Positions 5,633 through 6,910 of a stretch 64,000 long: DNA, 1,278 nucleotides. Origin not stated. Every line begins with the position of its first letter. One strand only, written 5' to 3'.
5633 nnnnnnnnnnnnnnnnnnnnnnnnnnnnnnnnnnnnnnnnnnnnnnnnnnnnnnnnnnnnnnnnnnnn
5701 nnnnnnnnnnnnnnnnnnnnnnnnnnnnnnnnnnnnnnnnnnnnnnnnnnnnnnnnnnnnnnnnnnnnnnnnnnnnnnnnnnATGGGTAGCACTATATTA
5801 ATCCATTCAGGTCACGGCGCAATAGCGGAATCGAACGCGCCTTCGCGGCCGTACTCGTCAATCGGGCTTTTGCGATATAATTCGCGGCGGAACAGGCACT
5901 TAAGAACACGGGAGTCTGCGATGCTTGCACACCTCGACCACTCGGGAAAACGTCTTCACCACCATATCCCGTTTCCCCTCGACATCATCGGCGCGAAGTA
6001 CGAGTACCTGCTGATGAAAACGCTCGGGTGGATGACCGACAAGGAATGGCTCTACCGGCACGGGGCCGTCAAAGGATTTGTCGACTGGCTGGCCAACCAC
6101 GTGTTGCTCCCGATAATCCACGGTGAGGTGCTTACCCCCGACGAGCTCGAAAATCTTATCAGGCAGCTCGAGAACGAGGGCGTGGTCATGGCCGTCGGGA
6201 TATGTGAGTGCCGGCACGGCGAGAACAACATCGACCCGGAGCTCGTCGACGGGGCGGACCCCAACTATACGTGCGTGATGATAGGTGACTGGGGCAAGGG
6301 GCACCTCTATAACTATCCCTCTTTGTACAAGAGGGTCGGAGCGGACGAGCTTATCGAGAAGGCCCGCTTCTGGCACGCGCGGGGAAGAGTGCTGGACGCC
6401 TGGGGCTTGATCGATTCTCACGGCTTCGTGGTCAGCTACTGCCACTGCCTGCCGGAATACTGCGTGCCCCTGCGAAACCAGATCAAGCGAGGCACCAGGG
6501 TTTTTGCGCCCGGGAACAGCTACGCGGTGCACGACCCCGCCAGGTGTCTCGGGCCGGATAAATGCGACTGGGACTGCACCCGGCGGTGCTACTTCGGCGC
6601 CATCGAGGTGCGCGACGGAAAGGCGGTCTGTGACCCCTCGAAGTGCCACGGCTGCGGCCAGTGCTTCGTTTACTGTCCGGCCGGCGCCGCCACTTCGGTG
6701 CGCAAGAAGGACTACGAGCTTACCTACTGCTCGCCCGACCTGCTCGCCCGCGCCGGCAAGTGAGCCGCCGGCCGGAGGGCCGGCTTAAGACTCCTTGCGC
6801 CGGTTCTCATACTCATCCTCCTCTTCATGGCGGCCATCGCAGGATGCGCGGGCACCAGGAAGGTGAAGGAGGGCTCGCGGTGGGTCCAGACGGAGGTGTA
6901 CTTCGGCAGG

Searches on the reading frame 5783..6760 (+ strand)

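Call 3: search_protein_families(library=pfam, proteins=[window:5783-6760:+], max_evalue=0.01)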
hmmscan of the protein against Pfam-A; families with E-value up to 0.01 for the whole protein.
window:5783-6760:+ (326 aa): 4 families
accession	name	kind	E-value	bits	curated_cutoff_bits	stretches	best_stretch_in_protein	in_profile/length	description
PF00037.32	Fer4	-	3.1e-06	27.2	21.1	1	284-302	4-22/24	4Fe-4S binding domain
PF12837.12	Fer4_6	-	0.00017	21.8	25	1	284-302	5-23/24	4Fe-4S binding domain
PF25160.1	LdpA_Fe-S-bd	-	0.0023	18.1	27.6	1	258-304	2-44/49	LdpA Fe-S cluster-binding domain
PF12838.12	Fer4_7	-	0.0026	18.6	27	1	260-302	4-52/52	4Fe-4S dicluster domain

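Call 26: search_protein_families(library=ncbifam, proteins=[window:5783-6760:+], max_evalue=0.001)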
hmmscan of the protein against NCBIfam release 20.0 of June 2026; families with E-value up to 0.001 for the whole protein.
window:5783-6760:+ (326 aa): 14 families
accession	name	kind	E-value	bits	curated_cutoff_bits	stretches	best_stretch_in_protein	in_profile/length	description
TIGR02912.1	sulfite_red_C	equivalog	2.8e-08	33.1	324.1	1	250-314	166-229/314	sulfite reductase subunit C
TIGR04105.1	FeFe_hydrog_B1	subfamily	1.4e-06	27.3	450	1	264-306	120-162/462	monomeric [FeFe] hydrogenase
NF048010.1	SfplDhtActHpsHDes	equivalog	5.6e-06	25.4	430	1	250-304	52-106/298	(2S)-3-sulfopropanediol dehydratase activating enzyme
NF040770.1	hetero_SS_HdrA2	exception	7.2e-06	24.4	1100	1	253-310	577-630/777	CoB-CoM heterodisulfide reductase HdrA2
NF005503.0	PRK07118.1-2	equivalog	8.7e-06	25.2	252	1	264-317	145-198/292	RnfABCDGE type electron transport complex subunit B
NF041891.1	hdrA_Methbact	equivalog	1.9e-05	23.1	1300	1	259-310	575-625/762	ferredoxin:CoB-CoM heterodisulfide reductase subunit HdrA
NF043069.1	T4HPD_activ_SAM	equivalog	2.7e-05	23.7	425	1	260-308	55-102/299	trans-4-hydroxy-L-proline dehydratase activase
TIGR02700.1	flavo_MJ0208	hypoth_equivalog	4.3e-05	22.9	251.35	1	260-304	152-195/234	dihydromethanopterin reductase (acceptor)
NF005506.0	PRK07118.1-5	equivalog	4.4e-05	23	388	1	264-310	148-194/279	Fe-S cluster domain-containing protein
TIGR04041.1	activase_YjjW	hypoth_equivalog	5e-05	22.9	250.2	1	249-308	34-92/276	YjjW family glycine radical enzyme activase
NF058577.1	FdxA_fam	equivalog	0.00041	20.5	65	1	264-302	14-52/52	4Fe-4S ferredoxin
NF041778.1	hetero_SS_HdrA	equivalog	0.00052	18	1400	1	260-303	591-633/771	ferredoxin:CoB-CoM heterodisulfide reductase subunit HdrA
TIGR03294.1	FrhG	equivalog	0.00053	19.8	245.5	1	219-301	140-218/228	coenzyme F420 hydrogenase subunit gamma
TIGR02179.1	PorD_KorD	subfamily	0.00093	19.3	60.05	1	279-316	18-57/78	2-oxoacid:acceptor oxidoreductase, delta subunit, pyruvate/2-ketoisovalerate family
